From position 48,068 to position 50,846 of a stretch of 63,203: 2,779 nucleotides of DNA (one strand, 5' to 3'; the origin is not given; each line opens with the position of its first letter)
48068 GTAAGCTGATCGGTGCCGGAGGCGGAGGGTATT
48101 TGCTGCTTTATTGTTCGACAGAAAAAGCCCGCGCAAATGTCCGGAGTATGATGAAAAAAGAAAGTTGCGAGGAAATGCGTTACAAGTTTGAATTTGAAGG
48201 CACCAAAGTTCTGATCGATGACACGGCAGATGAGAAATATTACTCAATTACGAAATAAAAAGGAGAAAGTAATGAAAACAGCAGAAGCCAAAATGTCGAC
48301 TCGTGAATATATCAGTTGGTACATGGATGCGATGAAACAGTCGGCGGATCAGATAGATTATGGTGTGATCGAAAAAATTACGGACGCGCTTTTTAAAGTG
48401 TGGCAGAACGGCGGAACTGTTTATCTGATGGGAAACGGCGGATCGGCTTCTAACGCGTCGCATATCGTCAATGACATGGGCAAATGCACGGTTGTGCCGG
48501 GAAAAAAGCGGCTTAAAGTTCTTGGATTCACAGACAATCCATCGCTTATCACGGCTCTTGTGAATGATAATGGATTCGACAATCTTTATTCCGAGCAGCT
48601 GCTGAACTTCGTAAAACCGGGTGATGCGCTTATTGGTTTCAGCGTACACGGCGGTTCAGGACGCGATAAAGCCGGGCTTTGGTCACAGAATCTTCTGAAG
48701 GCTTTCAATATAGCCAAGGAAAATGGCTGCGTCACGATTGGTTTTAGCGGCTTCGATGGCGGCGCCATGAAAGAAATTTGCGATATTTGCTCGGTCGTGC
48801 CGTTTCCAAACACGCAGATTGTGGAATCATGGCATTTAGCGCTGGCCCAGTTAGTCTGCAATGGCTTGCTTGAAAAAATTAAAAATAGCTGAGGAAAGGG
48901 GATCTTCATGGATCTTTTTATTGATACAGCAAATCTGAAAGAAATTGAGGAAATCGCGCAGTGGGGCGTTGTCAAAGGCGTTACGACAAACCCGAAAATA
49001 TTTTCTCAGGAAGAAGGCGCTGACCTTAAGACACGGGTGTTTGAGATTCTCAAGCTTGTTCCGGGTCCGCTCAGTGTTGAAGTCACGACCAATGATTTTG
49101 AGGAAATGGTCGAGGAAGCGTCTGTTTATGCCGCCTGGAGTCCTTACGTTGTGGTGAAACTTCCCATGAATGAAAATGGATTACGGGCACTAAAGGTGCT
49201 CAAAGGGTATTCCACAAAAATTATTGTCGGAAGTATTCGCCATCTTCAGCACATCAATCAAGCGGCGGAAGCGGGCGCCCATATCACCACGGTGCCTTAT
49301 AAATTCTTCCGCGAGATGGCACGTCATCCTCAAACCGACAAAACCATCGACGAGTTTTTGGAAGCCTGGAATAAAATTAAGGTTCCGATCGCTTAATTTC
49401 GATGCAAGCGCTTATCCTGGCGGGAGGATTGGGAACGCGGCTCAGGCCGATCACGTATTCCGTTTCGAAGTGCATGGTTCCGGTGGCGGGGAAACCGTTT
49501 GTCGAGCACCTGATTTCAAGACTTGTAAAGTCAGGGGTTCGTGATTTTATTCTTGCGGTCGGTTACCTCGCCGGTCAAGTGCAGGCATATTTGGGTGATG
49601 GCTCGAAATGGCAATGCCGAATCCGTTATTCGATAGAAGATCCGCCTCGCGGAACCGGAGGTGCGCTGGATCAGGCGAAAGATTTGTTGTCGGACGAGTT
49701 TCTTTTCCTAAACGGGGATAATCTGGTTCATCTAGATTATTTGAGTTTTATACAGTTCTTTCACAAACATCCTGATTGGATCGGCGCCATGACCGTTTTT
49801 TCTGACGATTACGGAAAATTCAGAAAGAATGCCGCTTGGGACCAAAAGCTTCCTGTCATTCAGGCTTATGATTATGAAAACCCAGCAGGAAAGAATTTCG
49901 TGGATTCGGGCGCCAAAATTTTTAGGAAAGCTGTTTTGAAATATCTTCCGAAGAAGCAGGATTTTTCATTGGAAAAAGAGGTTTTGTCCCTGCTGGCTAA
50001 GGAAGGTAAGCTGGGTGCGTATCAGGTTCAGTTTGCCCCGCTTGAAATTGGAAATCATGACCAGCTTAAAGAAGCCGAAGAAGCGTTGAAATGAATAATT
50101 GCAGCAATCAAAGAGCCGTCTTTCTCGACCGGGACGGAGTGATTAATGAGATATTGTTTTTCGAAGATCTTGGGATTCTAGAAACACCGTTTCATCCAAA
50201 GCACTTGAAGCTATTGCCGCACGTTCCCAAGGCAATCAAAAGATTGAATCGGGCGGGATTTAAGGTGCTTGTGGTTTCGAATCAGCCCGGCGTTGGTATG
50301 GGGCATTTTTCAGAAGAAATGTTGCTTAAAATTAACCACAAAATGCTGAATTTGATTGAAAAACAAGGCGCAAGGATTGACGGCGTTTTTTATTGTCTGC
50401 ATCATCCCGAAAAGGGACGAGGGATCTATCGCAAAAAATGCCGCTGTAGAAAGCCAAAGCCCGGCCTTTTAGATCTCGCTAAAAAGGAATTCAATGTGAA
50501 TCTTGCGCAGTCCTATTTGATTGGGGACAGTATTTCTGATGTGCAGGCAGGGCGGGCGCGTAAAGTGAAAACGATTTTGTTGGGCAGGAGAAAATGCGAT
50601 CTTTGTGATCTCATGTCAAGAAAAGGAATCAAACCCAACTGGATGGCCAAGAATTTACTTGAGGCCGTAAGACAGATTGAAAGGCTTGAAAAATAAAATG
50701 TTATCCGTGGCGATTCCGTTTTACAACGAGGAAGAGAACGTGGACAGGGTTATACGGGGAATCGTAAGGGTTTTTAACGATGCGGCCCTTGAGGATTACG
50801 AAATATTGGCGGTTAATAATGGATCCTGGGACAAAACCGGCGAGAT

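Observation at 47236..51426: Complete GDP-D-glycero-alpha-D-manno-heptose pathway, coupled to a DPM1-like GT2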

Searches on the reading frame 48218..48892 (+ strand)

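Call 4: search_protein_families(library=pfam, proteins=[window:48218-48892:+])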
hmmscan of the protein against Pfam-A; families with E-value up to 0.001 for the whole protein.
window:48218-48892:+ (224 aa): 1 family
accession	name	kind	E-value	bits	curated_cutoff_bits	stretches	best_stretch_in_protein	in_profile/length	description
PF13580.11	SIS_2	-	1.5e-12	48.2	27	1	35-176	2-136/138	SIS domain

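Call 5: search_protein_families(library=ncbifam, proteins=[window:48218-48892:+])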
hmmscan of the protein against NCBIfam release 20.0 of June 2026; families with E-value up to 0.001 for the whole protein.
window:48218-48892:+ (224 aa): 5 families
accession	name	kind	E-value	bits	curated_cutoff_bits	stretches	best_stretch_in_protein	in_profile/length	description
TIGR00441.1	gmhA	equivalog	1.1e-22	80.7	209.45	1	58-215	4-151/154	D-sedoheptulose 7-phosphate isomerase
NF010546.0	PRK13936.1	equivalog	3.8e-20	72.5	276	1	39-217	17-188/197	phosphoheptose isomerase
NF010547.0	PRK13938.1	equivalog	1.6e-14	54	320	1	49-209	29-179/196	D-sedoheptulose 7-phosphate isomerase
NF001628.0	PRK00414.1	equivalog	1.8e-13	50.6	265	1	47-197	26-165/192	D-sedoheptulose 7-phosphate isomerase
NF008138.0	PRK10886.1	equivalog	6.3e-09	35.8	352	1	51-187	27-153/196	DnaA initiator-associating protein DiaA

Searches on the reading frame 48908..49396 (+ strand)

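Call 4: search_protein_families(library=pfam, proteins=[window:48908-49396:+])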
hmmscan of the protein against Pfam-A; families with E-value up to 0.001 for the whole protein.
window:48908-49396:+ (162 aa): 1 family
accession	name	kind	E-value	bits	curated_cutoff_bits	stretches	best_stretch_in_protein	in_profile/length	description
PF00923.25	TAL_FSA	-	6.8e-27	95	27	2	3-99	1-128/285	Transaldolase/Fructose-6-phosphate aldolase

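Call 5: search_protein_families(library=ncbifam, proteins=[window:48908-49396:+])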
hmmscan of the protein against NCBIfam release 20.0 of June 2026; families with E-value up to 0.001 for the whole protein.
window:48908-49396:+ (162 aa): 5 families
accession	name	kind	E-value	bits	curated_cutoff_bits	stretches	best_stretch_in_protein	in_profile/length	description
TIGR00875.1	fsa_talC_mipB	equivalog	3.9e-41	140.8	245.95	2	1-100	1-99/213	fructose-6-phosphate aldolase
NF009299.0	PRK12656.1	equivalog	1.5e-20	73.7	214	2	1-102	1-105/222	fructose-6-phosphate aldolase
NF009296.0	PRK12653.1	subfamily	5.7e-16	59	306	1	1-113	1-114/220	fructose-6-phosphate aldolase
TIGR02134.1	transald_staph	equivalog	4.8e-14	52.6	281.95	1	2-89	7-95/236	transaldolase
NF002881.0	PRK03343.1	subfamily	0.00019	20.6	367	0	37-122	89-179/370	transaldolase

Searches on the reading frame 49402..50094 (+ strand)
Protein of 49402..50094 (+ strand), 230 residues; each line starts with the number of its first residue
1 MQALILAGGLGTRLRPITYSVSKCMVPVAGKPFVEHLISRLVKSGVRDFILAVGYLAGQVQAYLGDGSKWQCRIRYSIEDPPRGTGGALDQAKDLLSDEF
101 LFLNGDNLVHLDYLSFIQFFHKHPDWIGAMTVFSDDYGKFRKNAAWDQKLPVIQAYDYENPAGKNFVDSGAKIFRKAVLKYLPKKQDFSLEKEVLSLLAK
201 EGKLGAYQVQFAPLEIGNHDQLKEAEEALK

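Call 4: search_protein_families(library=pfam, proteins=[window:49402-50094:+])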
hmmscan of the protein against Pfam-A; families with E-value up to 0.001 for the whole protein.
window:49402-50094:+ (230 aa): 2 families
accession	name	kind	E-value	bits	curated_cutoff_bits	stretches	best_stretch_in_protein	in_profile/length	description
PF00483.29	NTP_transferase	-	1.7e-28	100.3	21.2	1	3-228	2-241/245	Nucleotidyl transferase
PF12804.13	NTP_transf_3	-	2.7e-09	37.9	27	1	3-106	1-95/160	MobA-like NTP transferase domain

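Call 5: search_protein_families(library=ncbifam, proteins=[window:49402-50094:+])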
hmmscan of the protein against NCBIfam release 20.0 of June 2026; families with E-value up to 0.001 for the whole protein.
window:49402-50094:+ (230 aa): 36 families (the best 25 are shown)
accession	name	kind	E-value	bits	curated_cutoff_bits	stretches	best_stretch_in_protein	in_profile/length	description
NF052502.1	man1P_GTase_Rv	exception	3.6e-34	118.2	440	1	1-203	1-203/352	mannose-1-phosphate guanylyltransferase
NF045761.1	NAMPUrTaseMurU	equivalog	5.6e-33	114.7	250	1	1-227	1-225/226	N-acetylmuramate alpha-1-phosphate uridylyltransferase MurU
TIGR03992.1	Arch_glmU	subfamily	2e-32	112.6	292.1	1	1-226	1-224/393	bifunctional sugar-1-phosphate nucleotidylyltransferase/acetyltransferase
NF049965.1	GlMnHpPGnyltfHddC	equivalog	4.5e-27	95.1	300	1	1-192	1-185/221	D-glycero-D-manno-heptose 1-phosphate guanosyltransferase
TIGR01208.1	rmlA_long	equivalog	7.9e-26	90.8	320.25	1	3-123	2-124/353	glucose-1-phosphate thymidylyltransferase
NF041313.1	UDPGP_AglF_Halo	equivalog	6.7e-23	81.3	400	1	1-115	1-114/234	UTP--glucose-1-phosphate uridylyltransferase AglF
TIGR01207.1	rmlA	equivalog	1.8e-18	66.7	360.65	1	3-115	2-116/286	glucose-1-phosphate thymidylyltransferase RfbA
TIGR02623.1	G1P_cyt_trans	equivalog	1.3e-17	64.1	300.25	2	1-64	1-64/255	glucose-1-phosphate cytidylyltransferase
NF045697.1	MurNAcPUrMurU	equivalog_domain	2e-17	63.4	370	1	4-104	1-101/229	N-acetylmuramate alpha-1-phosphate uridylyltransferase MurU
NF012024.0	PRK15480.1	equivalog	4.9e-16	58.7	588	1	3-109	6-114/292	glucose-1-phosphate thymidylyltransferase RfbA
NF041173.1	Sug_nt_acttase_Thmprot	equivalog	4.4e-13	48.9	600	1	1-186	1-180/405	bifunctional sugar-1-phosphate nucleotidylyltransferase/acetyltransferase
TIGR01173.1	glmU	equivalog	1e-11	44.4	366.85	1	1-132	1-127/452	bifunctional UDP-N-acetylglucosamine diphosphorylase/glucosamine-1-phosphate N-acetyltransferase GlmU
NF010934.1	PRK14354.1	equivalog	2e-11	43.1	450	1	3-121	2-115/447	bifunctional UDP-N-acetylglucosamine diphosphorylase/glucosamine-1-phosphate N-acetyltransferase GlmU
NF010935.0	PRK14355.1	equivalog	4.3e-10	38.8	718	1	2-134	5-132/459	bifunctional UDP-N-acetylglucosamine diphosphorylase/glucosamine-1-phosphate N-acetyltransferase GlmU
NF041135.1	IPPtranDIPPsyn_Thcocales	equivalog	1.2e-09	37.7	580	1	1-113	1-108/419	bifunctional L-myo-inositol-1-phosphate cytidylyltransferase/CDP-L-myo-inositol myo-inositolphosphotransferase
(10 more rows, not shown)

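Call 50: search_solved_structures(query=window:49402-50094:+, max_evalue=1e-10, show_alignments=1)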
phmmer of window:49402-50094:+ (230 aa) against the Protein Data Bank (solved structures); distinct sequences matched with E-value up to 1e-10: 33.
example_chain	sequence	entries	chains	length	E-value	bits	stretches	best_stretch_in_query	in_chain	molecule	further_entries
7d72_K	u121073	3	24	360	1.8e-25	93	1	1-218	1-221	Mannose-1-phosphate guanyltransferase beta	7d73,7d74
7whr_B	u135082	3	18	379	1.7e-22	83.3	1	1-218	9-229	Nucleotidyl transferase family protein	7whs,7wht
4y7t_A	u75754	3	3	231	5.9e-22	81.5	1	1-113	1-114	Nucleotidyl transferase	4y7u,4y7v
8hhd_A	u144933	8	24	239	2.9e-21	79.3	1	1-115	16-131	Nucleotidyl transferase | N-acetylmuramate alpha-1-phosphate uridylyltransferase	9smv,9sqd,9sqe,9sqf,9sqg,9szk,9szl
8x7s_B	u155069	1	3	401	3.5e-21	79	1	1-203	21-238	UTP--glucose-1-phosphate uridylyltransferase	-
5xhw_A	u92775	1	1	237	1.2e-20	77.3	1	3-197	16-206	Putative 6-deoxy-D-mannoheptose pathway protein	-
6jq8_A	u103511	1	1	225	2e-20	76.5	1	3-197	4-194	Putative 6-deoxy-D-mannoheptose pathway protein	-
6n0u_A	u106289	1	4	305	4.5e-17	65.5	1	3-110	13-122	Glucose-1-phosphate thymidylyltransferase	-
8yre_D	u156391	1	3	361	5.3e-17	65.3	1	1-200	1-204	Mannose-1-phosphate guanylyltransferase 1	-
7x8j_A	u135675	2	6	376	5.8e-17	65.2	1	1-200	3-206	Mannose-1-phosphate guanylyltransferase 1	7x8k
5ify_A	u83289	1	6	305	7e-17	64.9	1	3-110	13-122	Glucose-1-phosphate thymidylyltransferase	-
3pkq_A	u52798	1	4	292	7.5e-17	64.8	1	3-225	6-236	Glucose-1-phosphate thymidylyltransferase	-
1lvw_A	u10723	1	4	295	8.8e-17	64.6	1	1-115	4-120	glucose-1-phosphate thymidylyltransferase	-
1mp3_A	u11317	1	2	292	1.2e-16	64.2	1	3-112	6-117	GLUCOSE-1-PHOSPHATE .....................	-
3pkp_A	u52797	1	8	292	1.5e-16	63.9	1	3-225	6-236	Glucose-1-phosphate thymidylyltransferase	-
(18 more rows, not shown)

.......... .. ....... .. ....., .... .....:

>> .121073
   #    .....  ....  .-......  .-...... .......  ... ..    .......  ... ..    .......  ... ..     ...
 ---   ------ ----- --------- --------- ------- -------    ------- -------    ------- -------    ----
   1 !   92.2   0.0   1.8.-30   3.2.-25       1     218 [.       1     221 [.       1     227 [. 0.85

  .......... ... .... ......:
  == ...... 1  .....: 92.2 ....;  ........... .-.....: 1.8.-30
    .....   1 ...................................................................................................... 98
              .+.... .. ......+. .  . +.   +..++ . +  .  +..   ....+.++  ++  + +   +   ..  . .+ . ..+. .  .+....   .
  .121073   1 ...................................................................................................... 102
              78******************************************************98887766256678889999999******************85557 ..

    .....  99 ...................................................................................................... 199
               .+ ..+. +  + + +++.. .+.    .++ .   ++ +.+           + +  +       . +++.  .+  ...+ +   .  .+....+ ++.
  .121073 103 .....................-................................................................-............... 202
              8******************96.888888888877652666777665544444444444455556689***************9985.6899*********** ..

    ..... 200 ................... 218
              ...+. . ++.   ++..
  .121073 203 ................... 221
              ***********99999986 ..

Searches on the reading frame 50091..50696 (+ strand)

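Call 4: search_protein_families(library=pfam, proteins=[window:50091-50696:+])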
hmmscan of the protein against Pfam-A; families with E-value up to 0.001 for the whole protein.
window:50091-50696:+ (201 aa): 6 families
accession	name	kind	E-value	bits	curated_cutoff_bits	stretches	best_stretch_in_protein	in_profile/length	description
PF13242.12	Hydrolase_like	-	1.8e-10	41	22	1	119-192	2-75/75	HAD-hyrolase-like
PF13419.12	HAD_2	-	2.2e-09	38.1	23.8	1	116-163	130-177/178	Haloacid dehalogenase-like hydrolase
PF00702.32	Hydrolase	-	1.2e-08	36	26.4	1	37-156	95-189/191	haloacid dehalogenase-like hydrolase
PF08645.17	PNK3P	-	2.3e-07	31.1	22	1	43-149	32-128/161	Polynucleotide kinase 3 phosphatase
PF12710.13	HAD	-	0.00021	22.2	27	1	42-154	86-188/189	haloacid dehalogenase-like hydrolase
PF13344.12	Hydrolase_6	-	0.00071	20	27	0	11-69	2-43/101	Haloacid dehalogenase-like hydrolase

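Call 5: search_protein_families(library=ncbifam, proteins=[window:50091-50696:+])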
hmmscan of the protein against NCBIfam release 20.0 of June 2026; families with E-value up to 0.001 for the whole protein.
window:50091-50696:+ (201 aa): 18 families
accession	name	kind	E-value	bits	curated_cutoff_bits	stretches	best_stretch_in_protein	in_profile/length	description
NF006506.0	PRK08942.1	equivalog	2.6e-43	147.6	178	1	7-197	3-178/182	D-glycero-beta-D-manno-heptose 1,7-bisphosphate 7-phosphatase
TIGR01656.1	Histidinol-ppas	subfamily_domain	2.4e-37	128.1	84.15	1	9-158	2-139/149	histidinol-phosphate phosphatase domain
TIGR00213.1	GmhB_yaeD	subfamily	6.8e-35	120.3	149.6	1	8-166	2-151/176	D-glycero-beta-D-manno-heptose 1,7-bisphosphate 7-phosphatase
TIGR01662.1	HAD-SF-IIIA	subfamily_domain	2.3e-27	95.8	44.6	1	8-164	1-138/141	HAD-IIIA family hydrolase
NF050049.1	HBPPhtaseGmhB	domain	1.7e-25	89.8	250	1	7-166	3-145/171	D-glycero-alpha-D-manno-heptose-1,7-bisphosphate 7-phosphatase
NF003937.0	PRK05446.1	equivalog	6.2e-22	78.1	443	1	6-171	2-155/355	bifunctional histidinol-phosphatase/imidazoleglycerol-phosphate dehydratase HisB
NF005264.0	PRK06769.1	equivalog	1.8e-20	73.5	217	1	6-196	3-171/175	HAD-IIIA family hydrolase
TIGR01261.1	hisB_Nterm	equivalog_domain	2.2e-20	72.8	140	1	7-170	1-152/161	histidinol-phosphatase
TIGR01664.1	DNA-3'-Pase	equivalog_domain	5.9e-09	36.1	107.65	1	43-149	45-138/167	DNA 3'-phosphatase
NF009695.0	PRK13222.1-2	equivalog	8.7e-09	35.2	225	1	120-164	149-193/226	phosphoglycolate phosphatase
TIGR01449.2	PGP_bact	equivalog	2.1e-07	30.7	180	1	120-163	140-183/213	phosphoglycolate phosphatase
TIGR01663.1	PNK-3'Pase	equivalog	8.5e-06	24.4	502.8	1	41-147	194-289/520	bifunctional polynucleotide phosphatase/kinase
NF009804.0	PRK13288.1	equivalog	3e-05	23.6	218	0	118-192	135-206/215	pyrophosphatase PpaX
TIGR01668.1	YqeG_hyp_ppase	hypoth_equivalog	0.00026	20.6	89.1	0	34-163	37-134/170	YqeG family HAD IIIA-type phosphatase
NF009698.0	PRK13223.1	equivalog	0.00032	20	466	0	120-164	156-200/272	phosphoglycolate phosphatase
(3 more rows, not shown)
